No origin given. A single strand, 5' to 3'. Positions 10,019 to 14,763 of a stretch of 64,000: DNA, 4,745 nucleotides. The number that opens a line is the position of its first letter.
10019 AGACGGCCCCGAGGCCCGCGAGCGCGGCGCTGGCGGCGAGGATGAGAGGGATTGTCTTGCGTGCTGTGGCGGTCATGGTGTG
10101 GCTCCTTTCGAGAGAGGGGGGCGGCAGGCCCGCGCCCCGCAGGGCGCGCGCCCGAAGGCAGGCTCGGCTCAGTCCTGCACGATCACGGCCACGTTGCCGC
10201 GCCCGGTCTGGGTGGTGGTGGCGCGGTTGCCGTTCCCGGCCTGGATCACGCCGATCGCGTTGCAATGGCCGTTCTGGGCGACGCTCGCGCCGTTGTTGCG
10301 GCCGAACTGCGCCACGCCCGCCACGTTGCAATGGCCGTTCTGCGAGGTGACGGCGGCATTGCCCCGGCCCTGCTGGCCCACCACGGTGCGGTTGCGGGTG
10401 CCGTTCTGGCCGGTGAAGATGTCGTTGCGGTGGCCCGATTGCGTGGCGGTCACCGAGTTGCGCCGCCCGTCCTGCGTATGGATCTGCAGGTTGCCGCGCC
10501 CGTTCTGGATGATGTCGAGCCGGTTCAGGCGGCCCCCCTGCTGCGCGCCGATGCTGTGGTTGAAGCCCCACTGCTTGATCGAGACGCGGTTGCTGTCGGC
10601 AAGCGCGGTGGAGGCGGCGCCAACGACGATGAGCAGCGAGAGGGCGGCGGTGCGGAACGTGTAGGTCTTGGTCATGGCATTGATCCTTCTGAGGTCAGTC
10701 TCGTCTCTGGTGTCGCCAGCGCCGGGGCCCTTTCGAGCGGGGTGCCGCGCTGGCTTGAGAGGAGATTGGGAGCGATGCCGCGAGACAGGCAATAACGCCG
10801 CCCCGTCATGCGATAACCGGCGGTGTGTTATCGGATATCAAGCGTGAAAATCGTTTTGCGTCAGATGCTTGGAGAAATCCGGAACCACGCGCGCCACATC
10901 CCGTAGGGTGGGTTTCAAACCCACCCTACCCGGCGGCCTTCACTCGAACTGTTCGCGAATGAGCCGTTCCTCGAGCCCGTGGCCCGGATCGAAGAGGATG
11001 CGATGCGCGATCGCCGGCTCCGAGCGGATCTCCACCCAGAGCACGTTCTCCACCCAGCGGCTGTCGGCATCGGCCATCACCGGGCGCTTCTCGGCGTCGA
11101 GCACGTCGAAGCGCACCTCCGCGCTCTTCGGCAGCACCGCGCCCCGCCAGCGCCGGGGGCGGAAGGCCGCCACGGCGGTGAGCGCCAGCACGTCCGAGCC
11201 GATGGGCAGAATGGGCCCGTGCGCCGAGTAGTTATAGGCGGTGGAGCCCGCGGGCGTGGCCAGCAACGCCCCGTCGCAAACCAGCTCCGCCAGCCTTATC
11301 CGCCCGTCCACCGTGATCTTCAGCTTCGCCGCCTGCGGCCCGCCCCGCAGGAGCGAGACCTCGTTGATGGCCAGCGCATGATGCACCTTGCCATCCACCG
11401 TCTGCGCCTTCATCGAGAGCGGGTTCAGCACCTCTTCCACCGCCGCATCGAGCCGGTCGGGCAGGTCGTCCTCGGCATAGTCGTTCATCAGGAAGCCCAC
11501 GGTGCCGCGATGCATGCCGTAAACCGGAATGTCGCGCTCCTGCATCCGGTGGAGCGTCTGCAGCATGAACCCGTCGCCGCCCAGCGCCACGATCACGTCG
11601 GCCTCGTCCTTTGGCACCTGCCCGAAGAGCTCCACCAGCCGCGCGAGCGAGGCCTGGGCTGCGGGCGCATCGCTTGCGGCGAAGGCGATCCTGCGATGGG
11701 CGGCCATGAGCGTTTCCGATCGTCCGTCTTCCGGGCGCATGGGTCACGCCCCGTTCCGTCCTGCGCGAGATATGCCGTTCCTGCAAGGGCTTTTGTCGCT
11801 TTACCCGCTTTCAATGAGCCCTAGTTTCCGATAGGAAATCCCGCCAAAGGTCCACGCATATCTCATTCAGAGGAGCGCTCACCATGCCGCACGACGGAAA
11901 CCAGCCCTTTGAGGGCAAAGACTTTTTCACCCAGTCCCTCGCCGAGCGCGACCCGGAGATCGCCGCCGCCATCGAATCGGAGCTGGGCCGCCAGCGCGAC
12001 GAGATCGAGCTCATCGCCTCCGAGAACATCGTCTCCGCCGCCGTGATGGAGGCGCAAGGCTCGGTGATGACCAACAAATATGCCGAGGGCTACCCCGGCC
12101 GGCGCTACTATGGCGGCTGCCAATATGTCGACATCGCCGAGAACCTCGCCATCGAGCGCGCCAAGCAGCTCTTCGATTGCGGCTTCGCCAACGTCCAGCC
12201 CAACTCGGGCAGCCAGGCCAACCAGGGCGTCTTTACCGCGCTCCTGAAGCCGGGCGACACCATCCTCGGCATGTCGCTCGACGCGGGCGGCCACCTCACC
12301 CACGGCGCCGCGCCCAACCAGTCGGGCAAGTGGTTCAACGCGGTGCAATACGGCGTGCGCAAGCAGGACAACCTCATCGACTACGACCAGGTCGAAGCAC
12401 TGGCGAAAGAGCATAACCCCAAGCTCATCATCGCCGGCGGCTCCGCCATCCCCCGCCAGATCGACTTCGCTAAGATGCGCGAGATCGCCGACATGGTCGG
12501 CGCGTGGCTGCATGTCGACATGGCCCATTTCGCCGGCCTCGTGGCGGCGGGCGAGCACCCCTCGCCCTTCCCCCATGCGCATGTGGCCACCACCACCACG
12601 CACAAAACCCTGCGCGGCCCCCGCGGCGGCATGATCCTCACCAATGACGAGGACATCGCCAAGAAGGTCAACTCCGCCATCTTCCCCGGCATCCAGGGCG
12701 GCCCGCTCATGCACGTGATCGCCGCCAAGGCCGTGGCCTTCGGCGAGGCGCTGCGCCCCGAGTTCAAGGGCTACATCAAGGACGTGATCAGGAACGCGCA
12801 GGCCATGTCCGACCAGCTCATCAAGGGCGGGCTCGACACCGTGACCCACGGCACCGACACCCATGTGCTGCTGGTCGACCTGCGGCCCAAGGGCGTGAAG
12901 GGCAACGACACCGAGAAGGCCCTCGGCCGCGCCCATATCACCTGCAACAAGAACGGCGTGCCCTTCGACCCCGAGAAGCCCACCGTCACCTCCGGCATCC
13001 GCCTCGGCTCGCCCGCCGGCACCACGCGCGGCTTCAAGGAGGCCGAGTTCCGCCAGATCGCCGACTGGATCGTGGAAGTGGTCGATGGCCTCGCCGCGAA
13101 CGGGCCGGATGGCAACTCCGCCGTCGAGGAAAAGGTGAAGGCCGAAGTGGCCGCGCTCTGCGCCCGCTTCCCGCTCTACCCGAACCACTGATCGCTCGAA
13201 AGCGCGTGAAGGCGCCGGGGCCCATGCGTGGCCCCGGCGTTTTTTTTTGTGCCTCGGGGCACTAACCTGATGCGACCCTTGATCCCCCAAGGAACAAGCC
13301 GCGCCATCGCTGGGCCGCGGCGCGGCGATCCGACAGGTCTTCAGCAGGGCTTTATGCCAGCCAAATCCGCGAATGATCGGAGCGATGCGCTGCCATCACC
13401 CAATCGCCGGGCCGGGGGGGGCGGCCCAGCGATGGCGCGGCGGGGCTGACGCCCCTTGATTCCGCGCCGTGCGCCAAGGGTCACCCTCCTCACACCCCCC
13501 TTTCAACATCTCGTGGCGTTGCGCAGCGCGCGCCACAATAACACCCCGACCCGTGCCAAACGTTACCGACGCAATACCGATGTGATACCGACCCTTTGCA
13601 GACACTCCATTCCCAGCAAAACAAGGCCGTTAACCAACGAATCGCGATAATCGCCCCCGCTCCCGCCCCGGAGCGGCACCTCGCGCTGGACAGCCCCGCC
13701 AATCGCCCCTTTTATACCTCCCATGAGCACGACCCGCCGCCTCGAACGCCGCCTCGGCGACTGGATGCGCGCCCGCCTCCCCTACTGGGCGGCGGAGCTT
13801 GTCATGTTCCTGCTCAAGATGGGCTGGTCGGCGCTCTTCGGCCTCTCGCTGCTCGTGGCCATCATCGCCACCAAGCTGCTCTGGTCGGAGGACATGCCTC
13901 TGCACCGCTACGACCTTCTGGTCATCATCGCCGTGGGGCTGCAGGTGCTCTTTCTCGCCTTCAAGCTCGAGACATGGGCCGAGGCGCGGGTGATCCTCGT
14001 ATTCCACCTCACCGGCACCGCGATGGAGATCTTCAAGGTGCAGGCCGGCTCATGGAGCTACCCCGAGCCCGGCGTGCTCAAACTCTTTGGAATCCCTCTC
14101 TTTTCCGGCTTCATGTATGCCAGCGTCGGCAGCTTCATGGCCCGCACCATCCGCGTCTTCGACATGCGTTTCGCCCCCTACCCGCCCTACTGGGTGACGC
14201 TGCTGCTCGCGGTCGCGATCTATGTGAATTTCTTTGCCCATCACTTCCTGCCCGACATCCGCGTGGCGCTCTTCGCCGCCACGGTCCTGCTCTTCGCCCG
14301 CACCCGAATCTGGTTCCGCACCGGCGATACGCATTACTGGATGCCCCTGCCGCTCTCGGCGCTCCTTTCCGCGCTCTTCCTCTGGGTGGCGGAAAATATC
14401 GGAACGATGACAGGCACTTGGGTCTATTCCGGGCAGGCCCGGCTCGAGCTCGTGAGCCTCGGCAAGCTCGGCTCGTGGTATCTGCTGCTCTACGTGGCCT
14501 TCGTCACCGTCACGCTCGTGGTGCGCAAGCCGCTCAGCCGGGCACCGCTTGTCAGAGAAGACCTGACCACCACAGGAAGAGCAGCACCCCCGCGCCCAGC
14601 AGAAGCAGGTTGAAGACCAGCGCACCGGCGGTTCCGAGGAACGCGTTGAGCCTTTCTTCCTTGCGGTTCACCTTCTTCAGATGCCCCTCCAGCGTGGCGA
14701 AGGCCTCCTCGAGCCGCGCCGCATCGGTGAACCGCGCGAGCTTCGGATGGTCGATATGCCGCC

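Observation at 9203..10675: Minimal curli-like amyloid cassette (csgA-like, csgH, csgB-like) with no export genes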

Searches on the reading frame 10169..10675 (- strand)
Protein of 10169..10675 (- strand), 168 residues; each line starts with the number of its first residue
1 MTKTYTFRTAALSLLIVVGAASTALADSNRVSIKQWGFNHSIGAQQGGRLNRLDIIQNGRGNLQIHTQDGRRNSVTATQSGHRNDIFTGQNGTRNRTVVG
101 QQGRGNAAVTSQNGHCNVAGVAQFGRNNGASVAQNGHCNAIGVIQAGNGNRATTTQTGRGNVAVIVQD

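Call 3: search_protein_families(library=pfam, proteins=[window:10169-10675:-], max_evalue=1)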
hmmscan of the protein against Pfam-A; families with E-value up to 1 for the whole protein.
window:10169-10675:- (168 aa): 2 families
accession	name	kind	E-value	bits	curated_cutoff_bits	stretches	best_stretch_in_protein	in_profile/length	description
PF07012.17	Curlin_rpt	-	7.8e-19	67.8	20.7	7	125-158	1-34/34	Curlin associated repeat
PF15533.11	Ntox33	-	0.07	14.1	28.4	1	25-67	8-50/65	Bacterial toxin 33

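Call 4: search_protein_families(library=ncbifam, proteins=[window:10169-10675:-], max_evalue=1)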
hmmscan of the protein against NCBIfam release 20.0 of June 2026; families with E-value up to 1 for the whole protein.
window:10169-10675:- (168 aa): 2 families
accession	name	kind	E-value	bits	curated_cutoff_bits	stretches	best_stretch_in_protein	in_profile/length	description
NF007506.1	PRK10101.1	equivalog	5.7e-20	71.6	165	2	78-167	50-139/151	curli minor subunit CsgB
NF007470.1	PRK10051.1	equivalog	3.6e-16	59.4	160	1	7-156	4-149/150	curli major subunit CsgA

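Call 42: find_homologous_proteins(query=window:10169-10675:-)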
Query window:10169-10675:- (168 aa): 2 proteins with E <= 0.001 among 66 candidates.
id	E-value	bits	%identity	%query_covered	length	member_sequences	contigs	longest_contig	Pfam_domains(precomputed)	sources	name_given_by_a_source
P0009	1.9e-27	114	46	93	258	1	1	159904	PF07012.18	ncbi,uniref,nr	ncbi:MAG: hypothetical protein FH759_10195 [Sediminimonas qiaohouensis]|uniref:Curlin n=2 Tax=Roseob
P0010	2.7e-21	94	43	100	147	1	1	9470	PF07012.18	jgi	-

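Call 44: find_encoding_contigs(protein=P0009, flank=10000, max_places=4)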
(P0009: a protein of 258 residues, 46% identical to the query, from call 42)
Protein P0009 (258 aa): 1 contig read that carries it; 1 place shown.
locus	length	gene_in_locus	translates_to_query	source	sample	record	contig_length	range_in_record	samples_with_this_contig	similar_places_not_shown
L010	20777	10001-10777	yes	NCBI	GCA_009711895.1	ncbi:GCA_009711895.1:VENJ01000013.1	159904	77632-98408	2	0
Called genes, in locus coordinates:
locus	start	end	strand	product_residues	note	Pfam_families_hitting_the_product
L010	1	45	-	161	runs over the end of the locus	PF04115:Ureidogly_lyase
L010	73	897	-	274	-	PF05899:Cupin_3 (faint), PF07883:Cupin_2, PF02311:AraC_binding (faint), PF07883:Cupin_2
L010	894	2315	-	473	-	PF01522:Polysacc_deac_1, PF09349:OHCU_decarbox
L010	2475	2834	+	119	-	PF00576:Transthyretin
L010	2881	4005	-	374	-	PF10983:DUF2793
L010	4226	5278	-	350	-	PF04069:OpuAC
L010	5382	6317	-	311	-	PF00528:BPD_transp_1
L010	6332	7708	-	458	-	PF00005:ABC_tran, PF13304:AAA_21 (faint), PF00571:CBS (weak)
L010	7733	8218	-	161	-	PF03358:FMN_red (weak)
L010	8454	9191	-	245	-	PF01738:DLH, PF00326:Peptidase_S9 (faint)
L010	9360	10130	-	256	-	PF01694:Rhomboid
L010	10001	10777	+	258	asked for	PF07012:Curlin_rpt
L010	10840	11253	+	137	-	PF21112:CsgH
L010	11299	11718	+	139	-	PF07012:Curlin_rpt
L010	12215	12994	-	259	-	PF13737:DDE_Tnp_1_5, PF01609:DDE_Tnp_1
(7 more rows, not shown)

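Call 45: find_encoding_contigs(protein=P0010, flank=10000, max_places=4)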
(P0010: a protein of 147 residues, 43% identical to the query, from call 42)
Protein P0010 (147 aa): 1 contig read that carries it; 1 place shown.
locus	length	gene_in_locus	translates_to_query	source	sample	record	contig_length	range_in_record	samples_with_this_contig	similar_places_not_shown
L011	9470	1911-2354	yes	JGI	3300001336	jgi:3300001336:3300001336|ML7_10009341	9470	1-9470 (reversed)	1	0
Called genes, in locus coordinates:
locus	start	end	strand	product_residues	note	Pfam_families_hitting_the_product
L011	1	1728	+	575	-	?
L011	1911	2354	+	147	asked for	PF07012:Curlin_rpt (weak)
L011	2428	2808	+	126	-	PF21112:CsgH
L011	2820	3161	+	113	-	PF07012:Curlin_rpt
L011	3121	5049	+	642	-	PF00664:ABC_membrane, PF00005:ABC_tran, PF02463:SMC_N (weak), PF13304:AAA_21 (faint)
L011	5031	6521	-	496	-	PF00817:IMS, PF11799:IMS_C (weak), PF20114:DUF6504 (faint)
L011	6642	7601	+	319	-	PF03255:ACCA, PF01039:Carboxyl_trans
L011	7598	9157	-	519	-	PF02646:RmuC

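Call 57: predict_structure(alignment_id=A2)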
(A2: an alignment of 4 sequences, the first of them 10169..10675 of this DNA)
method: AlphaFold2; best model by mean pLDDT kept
length: 168 residues; sequences in the alignment: 4
mean_pLDDT: 65.0   pTM: 0.62
mean pLDDT of the five models: 65.0, 64.4, 60.8, 59.3, 56.2
residues with pLDDT >= 90: 0; 70-90: 75; 50-70: 67; < 50: 26
segments of 3 or more residues with pLDDT < 50: 1-26
pLDDT, mean of each block of 10 residues (from residue 1): 43 40 46 59 58 64 56 65 61 73 74 78 79 80 79 78 75
secondary structure, 60 per line:
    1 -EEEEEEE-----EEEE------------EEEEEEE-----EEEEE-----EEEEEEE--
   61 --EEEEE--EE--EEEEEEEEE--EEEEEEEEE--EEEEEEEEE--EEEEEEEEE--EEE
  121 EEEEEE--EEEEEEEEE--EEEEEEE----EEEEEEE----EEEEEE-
elements in order: E2-8 E14-17 E30-36 E42-46 E52-58 E63-67 E74-82 E85-93 E96-104 E107-115 E118-126 E129-137 E140-146 E151-157 E162-167

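Call 60: fold_search(model_id=the predicted structure, library=pdb)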
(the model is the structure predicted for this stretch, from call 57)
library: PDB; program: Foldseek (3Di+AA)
matches with E <= 10: 196; with E <= 0.001: 0
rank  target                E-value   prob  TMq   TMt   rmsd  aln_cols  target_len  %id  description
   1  5awg_A                2.0e-03  0.77  0.37  0.19  12.7       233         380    8  Crystal structure of Hg-bound SufB-SufC-SufD complex from Escherichia coli (released 2015-11-11)
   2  5awf_A                4.6e-03  0.38  0.29  0.16  15.1       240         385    6  Crystal structure of SufB-SufC-SufD complex from Escherichia coli (released 2015-11-11)
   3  5awf_E                2.7e-02  0.11  0.22  0.13  16.4       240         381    6  Crystal structure of SufB-SufC-SufD complex from Escherichia coli (released 2015-11-11)
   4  9qrm_B                8.7e-02  0.07  0.23  0.10  12.5       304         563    9  X-ray structure of Kp32gp38 in complex with K21 pyr5 (released 2025-09-03)
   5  5awg_E                1.1e-01  0.08  0.25  0.15  14.4       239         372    5  Crystal structure of Hg-bound SufB-SufC-SufD complex from Escherichia coli (released 2015-11-11)
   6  5zku_F                1.2e-01  0.04  0.18  0.11  12.6       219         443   10  Crystal structure of DFA-IIIase from Arthrobacter chlorophenolicus A6 in complex with DFA-III (released 2018-12-19)
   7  4mr0_B                1.2e-01  0.03  0.16  0.09  14.4       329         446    5  Crystal structure of PfbA, a surface adhesin of Streptococcus pneumoniae (released 2014-02-05)
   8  6nw9_B                1.3e-01  0.04  0.19  0.09  13.5       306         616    9  CRYSTAL STRUCTURE OF A TAILSPIKE PROTEIN 3 (TSP3, ORF212) FROM ESCHERICHIA COLI O157:H7 BACTERIOPHAGE CBA120 (released 2019-06-05)
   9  5zkw_A                1.5e-01  0.07  0.22  0.12  12.4       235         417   11  Crystal structure of DFA-IIIase from Arthrobacter chlorophenolicus A6 in complex with GF2 (released 2018-12-19)
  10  5zla_A                1.8e-01  0.10  0.29  0.15  10.6       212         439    8  Crystal structure of mutant C387A of DFA-IIIase from Arthrobacter chlorophenolicus A6 in complex with DFA-III (released 2018-12-19)
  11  6f7k_B                2.0e-01  0.06  0.23  0.12  12.5       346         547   12  Crystal structure of Dettilon tailspike protein (gp208) (released 2018-12-19)
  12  5zl5_E                2.3e-01  0.10  0.29  0.15  10.8       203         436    9  Crystal structure of DFA-IIIase mutant C387A from Arthrobacter chlorophenolicus A6 (released 2018-12-19)
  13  5zks                  2.3e-01  0.04  0.17  0.10  15.0       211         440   10  Crystal structure of DFA-IIIase from Arthrobacter chlorophenolicus A6 (released 2018-12-19)
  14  6f7d                  2.3e-01  0.04  0.20  0.10  14.8       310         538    8  Crystal structure of Dettilon tailspike protein (gp208) (released 2018-12-19)
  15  5gkd_A                2.3e-01  0.04  0.20  0.08  14.1       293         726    9  Structure of PL6 family alginate lyase AlyGC (released 2017-02-08)
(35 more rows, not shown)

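Call 61: search_solved_structures(query=window:10169-10675:-, max_evalue=1, show_alignments=1)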
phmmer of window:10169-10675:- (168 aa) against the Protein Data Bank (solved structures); distinct sequences matched with E-value up to 1: 4.
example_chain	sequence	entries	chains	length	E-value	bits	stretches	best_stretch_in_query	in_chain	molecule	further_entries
8c50_A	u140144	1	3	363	4.1e-21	78.8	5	35-162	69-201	Curlin associated repeat-containing protein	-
8enq_A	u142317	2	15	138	7.3e-09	39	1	37-156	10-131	Major curlin subunit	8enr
5u63_A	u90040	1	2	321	0.32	14.2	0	42-72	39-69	Thioredoxin reductase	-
5fjj_A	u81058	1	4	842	0.53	13.5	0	57-132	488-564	BETA-GLUCOSIDASE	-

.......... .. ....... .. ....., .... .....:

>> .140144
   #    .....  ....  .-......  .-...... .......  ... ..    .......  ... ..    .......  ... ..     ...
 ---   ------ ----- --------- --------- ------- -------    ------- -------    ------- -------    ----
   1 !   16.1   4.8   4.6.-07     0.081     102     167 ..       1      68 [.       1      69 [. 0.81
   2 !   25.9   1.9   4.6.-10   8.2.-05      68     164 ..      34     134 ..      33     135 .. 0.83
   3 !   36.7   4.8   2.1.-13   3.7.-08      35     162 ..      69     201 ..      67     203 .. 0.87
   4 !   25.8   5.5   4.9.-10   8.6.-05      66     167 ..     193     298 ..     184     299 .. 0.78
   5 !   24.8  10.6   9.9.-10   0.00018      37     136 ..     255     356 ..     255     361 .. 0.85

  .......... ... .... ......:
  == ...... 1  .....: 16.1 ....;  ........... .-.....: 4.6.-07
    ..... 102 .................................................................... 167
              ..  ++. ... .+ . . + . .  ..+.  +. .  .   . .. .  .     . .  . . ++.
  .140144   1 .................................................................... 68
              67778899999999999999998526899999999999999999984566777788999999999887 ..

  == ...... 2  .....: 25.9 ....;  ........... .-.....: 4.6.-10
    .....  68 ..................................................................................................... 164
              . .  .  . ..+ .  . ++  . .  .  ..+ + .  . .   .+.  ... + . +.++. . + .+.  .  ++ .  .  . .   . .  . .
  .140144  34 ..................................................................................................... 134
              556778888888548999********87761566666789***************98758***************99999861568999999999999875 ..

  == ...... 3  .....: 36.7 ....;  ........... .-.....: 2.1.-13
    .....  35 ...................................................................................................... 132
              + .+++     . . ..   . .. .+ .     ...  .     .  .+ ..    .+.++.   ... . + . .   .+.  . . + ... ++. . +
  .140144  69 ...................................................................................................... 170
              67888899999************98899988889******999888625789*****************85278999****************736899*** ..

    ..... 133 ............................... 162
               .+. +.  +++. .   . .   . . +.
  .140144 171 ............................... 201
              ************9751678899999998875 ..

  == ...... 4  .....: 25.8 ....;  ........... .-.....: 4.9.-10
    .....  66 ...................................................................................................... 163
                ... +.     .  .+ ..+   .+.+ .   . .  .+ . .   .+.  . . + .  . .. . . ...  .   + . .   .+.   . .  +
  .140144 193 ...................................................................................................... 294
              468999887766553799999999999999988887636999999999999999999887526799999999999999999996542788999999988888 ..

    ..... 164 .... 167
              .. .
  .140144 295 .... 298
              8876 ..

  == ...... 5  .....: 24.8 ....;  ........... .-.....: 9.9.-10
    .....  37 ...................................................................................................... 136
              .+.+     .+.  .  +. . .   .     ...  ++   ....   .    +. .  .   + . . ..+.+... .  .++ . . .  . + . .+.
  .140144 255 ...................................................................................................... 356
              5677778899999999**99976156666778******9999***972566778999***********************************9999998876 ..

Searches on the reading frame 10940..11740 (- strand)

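Call 80: search_protein_families(library=ncbifam, proteins=[window:10940-11740:-], max_evalue=0.00001)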
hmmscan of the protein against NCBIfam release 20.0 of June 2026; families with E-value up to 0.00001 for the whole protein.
window:10940-11740:- (266 aa): 18 families
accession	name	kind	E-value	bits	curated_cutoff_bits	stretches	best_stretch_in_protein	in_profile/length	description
NF003406.0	PRK04761.1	equivalog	5.7e-115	382.9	211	1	13-265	3-255/257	NAD kinase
NF002561.0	PRK02155.1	equivalog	4.9e-24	85.1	371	1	44-227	62-248/297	NAD kinase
NF002984.0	PRK03708.1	equivalog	1.4e-23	83.7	326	1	44-229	55-237/277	NAD(+) kinase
NF002521.0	PRK01911.1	equivalog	1.8e-22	80.1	309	1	44-239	62-260/292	NAD kinase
NF002892.0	PRK03372.1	equivalog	1.9e-22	80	299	1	40-218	63-244/312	NAD kinase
NF002306.0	PRK01231.1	equivalog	1.5e-21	76.8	316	1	44-227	64-250/299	NAD(+) kinase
NF010679.0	PRK14077.1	equivalog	3e-21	76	343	1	46-214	64-235/287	NAD(+) kinase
NF003424.0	PRK04885.1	equivalog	3.9e-19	68.9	220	1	41-237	30-234/265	NAD kinase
NF010678.0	PRK14076.1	equivalog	6.2e-19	68.3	493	1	46-216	349-522/570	bifunctional NADP phosphatase/NAD kinase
NF002731.0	PRK02645.1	equivalog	1.3e-17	64.2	312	1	41-241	52-267/305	NAD(+) kinase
NF003391.0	PRK04539.1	equivalog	3.4e-17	62.5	470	1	47-214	69-239/296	inorganic polyphosphate/ATP-NAD kinase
NF010677.0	PRK14075.1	equivalog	4.1e-17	62.6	260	1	45-213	41-204/257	NAD(+) kinase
NF002732.0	PRK02649.1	equivalog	6.6e-17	62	348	1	42-193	64-219/305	NAD(+) kinase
NF002255.0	PRK01185.1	subfamily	9.4e-17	61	304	1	32-225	37-227/271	NAD(+) kinase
NF002893.0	PRK03378.1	equivalog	1.7e-16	60.4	386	1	45-190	62-211/292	NAD(+) kinase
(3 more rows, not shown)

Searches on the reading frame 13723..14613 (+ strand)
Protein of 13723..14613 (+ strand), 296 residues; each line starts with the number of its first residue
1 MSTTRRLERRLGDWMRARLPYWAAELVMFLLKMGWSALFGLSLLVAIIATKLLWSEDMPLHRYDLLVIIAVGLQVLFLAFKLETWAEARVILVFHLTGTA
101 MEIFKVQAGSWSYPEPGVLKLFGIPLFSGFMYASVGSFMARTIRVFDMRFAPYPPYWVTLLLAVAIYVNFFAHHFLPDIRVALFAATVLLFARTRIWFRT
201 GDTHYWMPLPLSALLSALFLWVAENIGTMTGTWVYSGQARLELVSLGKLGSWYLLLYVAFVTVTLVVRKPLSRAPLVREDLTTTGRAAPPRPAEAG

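Call 37: search_protein_families(library=pfam, proteins=[window:13723-14613:+], max_evalue=0.001)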
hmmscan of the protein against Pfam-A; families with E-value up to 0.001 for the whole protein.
window:13723-14613:+ (296 aa): 1 family
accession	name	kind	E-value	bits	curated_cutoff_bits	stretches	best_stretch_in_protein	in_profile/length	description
PF05675.17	DUF817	-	1.3e-95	320.1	25.9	1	25-260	1-237/237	Protein of unknown function (DUF817)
